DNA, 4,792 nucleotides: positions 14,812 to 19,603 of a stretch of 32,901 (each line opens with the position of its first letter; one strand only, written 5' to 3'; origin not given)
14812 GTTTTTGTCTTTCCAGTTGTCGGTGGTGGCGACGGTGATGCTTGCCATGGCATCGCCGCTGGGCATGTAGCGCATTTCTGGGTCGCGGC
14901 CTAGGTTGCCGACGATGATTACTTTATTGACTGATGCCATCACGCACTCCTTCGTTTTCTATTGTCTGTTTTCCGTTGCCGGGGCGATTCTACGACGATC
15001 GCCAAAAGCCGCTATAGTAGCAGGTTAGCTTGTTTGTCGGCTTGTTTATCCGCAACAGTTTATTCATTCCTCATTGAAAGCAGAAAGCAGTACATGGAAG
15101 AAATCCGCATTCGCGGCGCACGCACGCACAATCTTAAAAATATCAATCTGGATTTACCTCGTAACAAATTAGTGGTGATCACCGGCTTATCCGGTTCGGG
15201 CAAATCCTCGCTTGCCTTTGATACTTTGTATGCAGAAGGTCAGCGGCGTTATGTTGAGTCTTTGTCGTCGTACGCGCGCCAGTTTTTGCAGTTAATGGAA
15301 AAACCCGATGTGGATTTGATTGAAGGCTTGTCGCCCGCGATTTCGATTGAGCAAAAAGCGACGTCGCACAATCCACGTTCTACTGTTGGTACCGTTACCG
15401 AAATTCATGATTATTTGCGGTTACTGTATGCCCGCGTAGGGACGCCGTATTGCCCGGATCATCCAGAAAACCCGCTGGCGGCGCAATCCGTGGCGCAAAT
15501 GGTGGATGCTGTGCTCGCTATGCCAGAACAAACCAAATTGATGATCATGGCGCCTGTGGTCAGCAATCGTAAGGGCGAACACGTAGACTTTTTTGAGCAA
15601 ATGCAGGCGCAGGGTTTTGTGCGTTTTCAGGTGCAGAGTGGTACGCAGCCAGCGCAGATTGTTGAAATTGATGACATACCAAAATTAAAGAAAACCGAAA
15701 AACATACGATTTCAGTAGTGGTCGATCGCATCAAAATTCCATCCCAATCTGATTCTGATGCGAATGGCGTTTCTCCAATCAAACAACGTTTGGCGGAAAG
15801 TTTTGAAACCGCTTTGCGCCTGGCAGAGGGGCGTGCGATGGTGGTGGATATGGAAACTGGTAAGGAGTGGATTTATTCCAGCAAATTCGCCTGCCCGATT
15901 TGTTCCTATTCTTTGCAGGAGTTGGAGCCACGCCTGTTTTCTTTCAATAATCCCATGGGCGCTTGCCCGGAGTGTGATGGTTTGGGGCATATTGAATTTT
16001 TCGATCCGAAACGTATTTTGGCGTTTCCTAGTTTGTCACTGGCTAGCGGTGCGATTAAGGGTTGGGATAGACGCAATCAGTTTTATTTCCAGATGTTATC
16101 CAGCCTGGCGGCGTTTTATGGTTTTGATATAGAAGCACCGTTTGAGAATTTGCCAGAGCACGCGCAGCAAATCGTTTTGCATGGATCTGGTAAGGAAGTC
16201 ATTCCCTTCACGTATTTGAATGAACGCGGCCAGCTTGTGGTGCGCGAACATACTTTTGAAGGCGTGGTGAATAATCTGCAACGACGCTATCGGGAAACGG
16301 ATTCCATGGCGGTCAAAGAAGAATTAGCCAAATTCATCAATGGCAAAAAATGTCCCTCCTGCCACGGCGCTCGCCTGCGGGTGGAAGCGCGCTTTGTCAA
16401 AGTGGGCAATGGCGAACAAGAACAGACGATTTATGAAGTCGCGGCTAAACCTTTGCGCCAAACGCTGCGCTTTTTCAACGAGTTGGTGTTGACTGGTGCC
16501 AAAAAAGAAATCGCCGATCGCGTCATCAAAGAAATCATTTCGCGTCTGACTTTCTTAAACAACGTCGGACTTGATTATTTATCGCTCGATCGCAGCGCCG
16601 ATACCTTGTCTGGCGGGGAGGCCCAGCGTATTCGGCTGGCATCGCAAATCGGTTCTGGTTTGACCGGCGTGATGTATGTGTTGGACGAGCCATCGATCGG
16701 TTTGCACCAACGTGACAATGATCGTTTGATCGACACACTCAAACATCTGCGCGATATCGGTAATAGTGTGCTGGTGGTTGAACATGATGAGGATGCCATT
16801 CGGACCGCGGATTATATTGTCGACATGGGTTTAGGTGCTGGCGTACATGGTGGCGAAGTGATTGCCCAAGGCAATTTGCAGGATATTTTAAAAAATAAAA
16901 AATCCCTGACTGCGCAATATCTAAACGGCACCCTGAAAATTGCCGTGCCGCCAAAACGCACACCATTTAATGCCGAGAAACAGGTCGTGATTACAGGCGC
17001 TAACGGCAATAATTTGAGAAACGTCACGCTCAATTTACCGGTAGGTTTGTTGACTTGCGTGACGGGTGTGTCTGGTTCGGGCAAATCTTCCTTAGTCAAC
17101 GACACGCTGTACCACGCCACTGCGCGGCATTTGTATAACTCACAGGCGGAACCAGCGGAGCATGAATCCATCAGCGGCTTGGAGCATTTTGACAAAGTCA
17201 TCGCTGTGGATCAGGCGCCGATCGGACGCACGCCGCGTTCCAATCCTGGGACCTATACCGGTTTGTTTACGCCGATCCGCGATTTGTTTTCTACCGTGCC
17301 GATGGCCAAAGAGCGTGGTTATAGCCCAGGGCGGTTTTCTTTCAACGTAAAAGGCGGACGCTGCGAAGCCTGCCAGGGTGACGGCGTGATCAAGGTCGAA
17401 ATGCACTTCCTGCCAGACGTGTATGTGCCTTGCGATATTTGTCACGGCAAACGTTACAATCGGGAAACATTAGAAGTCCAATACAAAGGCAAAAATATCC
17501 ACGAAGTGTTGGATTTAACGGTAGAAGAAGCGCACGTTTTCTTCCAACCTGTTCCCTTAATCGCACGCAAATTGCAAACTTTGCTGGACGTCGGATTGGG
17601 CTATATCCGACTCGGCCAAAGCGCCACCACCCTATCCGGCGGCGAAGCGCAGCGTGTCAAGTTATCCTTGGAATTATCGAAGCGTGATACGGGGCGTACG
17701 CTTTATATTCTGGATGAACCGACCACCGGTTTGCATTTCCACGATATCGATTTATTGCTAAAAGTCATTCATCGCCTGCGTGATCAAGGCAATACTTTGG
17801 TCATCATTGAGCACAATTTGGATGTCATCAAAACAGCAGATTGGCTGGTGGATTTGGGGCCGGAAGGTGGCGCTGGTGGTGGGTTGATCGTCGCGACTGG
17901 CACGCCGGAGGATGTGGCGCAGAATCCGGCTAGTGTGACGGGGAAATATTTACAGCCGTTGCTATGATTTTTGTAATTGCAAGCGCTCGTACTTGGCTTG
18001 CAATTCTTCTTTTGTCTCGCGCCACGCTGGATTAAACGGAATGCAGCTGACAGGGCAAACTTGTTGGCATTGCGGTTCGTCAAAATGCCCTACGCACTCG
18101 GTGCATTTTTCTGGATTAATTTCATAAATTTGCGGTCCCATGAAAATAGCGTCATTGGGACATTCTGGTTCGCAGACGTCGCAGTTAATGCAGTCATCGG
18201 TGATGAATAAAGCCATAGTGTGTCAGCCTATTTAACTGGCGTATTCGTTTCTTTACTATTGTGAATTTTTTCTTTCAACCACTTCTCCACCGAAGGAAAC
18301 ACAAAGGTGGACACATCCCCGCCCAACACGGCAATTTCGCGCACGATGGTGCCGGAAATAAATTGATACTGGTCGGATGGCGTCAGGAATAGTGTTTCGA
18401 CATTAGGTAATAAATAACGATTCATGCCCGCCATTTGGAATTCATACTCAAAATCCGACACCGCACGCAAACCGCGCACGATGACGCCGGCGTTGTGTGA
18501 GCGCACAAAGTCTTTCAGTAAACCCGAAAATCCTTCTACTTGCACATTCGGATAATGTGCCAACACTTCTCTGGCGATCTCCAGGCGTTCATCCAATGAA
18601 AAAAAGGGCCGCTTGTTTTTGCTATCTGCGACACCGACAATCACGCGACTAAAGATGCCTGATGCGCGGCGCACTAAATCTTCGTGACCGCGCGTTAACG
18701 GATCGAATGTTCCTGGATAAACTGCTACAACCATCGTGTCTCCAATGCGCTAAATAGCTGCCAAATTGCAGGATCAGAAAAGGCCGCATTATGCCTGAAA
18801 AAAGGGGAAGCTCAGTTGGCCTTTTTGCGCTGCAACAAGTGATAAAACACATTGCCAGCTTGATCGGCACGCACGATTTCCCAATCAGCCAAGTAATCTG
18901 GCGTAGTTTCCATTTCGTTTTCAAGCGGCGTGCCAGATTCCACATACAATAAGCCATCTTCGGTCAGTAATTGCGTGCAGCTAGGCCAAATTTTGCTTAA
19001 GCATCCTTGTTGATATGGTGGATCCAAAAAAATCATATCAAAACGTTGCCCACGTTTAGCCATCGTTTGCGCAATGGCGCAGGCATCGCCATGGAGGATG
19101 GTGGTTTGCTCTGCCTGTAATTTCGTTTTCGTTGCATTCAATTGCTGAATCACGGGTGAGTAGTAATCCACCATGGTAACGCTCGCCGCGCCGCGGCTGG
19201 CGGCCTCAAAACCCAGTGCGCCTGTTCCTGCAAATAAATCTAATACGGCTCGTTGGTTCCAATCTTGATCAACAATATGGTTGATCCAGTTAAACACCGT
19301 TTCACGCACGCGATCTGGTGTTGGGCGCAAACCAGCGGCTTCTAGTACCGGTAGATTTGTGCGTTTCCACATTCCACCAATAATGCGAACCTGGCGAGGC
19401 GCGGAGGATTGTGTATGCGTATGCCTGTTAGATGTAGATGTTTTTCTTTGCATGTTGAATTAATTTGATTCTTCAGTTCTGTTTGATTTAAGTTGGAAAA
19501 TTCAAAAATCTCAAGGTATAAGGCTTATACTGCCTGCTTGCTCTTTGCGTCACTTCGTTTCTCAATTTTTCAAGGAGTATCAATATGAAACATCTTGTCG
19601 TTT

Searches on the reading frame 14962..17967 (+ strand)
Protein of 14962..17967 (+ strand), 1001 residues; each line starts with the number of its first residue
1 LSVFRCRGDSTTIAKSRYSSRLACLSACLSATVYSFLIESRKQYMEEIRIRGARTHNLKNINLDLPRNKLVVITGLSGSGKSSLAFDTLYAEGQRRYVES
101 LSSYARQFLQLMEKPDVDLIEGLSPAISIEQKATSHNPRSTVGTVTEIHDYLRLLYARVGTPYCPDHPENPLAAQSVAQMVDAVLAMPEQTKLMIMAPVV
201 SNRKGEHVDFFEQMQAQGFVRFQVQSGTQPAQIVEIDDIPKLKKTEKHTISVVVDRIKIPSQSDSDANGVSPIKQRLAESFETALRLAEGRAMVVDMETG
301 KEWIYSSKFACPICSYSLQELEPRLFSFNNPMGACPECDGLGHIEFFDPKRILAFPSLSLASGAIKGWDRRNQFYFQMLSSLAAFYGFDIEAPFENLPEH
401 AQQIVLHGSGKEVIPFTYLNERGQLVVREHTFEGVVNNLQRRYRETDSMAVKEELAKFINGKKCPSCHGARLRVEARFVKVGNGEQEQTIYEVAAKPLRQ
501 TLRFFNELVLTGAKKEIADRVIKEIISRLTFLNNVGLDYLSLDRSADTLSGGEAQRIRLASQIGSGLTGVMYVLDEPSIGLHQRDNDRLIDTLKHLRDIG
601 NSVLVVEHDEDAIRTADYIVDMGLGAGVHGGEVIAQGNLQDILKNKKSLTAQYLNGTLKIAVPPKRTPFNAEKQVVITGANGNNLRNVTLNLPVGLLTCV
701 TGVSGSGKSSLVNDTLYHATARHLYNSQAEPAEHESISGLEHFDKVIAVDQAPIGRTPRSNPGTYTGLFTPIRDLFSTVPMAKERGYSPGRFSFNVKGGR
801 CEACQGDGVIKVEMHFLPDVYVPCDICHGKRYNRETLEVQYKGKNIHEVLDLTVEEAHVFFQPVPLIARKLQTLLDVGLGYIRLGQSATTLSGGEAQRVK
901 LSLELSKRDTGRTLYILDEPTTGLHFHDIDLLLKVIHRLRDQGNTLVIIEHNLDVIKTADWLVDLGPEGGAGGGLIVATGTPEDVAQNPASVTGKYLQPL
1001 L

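Call 30: search_protein_families(library=pfam, proteins=[window:14962-17967:+], max_evalue=0.00001)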
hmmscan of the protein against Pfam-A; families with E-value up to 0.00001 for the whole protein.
window:14962-17967:+ (1001 aa): 7 families
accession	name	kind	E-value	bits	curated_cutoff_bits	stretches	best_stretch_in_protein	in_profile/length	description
PF17755.6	UvrA_DNA-bind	-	1.1e-35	122.7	23.2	1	348-457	1-110/110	UvrA DNA-binding domain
PF17760.6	UvrA_inter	-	1.2e-29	102.8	23.3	1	175-296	1-107/109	UvrA interaction domain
PF00005.33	ABC_tran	-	3.1e-19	70.4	25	0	58-85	1-28/137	ABC transporter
PF02463.25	SMC_N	-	9.7e-12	45.2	40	0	890-963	136-209/220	RecF/RecN/SMC N terminal domain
PF13191.12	AAA_16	-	1.1e-08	36.2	32.6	0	69-126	25-85/167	AAA ATPase domain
PF20703.3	nSTAND1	-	4.5e-08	33.6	27.1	0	54-127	19-88/379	Novel STAND NTPase 1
PF13555.12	AAA_29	-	6.1e-07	29.5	27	0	695-729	23-58/61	P-loop containing region of AAA domain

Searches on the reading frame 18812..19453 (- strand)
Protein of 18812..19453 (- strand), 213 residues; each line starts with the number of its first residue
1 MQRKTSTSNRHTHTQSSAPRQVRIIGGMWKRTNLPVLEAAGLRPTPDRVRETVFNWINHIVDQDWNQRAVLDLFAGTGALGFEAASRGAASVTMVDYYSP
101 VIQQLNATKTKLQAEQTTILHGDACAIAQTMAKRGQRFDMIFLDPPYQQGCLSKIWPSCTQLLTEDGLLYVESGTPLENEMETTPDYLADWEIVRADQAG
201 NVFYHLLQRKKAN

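Call 89: search_protein_families(library=pfam, proteins=[window:18812-19453:-], max_evalue=0.001)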
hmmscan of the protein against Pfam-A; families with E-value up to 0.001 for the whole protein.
window:18812-19453:- (213 aa): 6 families
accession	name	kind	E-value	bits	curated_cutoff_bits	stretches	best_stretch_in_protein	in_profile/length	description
PF03602.21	Cons_hypoth95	-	5.7e-44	150.4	24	1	22-207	1-181/182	Conserved hypothetical protein 95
PF13847.12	Methyltransf_31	-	5.1e-10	39.7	27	1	69-205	6-139/145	Methyltransferase domain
PF02086.21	MethyltransfD12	-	9.8e-08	32.5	22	1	54-111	9-64/253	D12 class N6 adenine-specific DNA methyltransferase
PF05175.20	MTS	-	1.1e-07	32.2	23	1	63-169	30-136/170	Methyltransferase small domain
PF13649.12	Methyltransf_25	-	1.8e-06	29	27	1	70-143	1-70/97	Methyltransferase domain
PF01189.24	Methyltr_RsmB-F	-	0.00079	19.6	27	0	69-146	11-88/199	16S rRNA methyltransferase RsmB/F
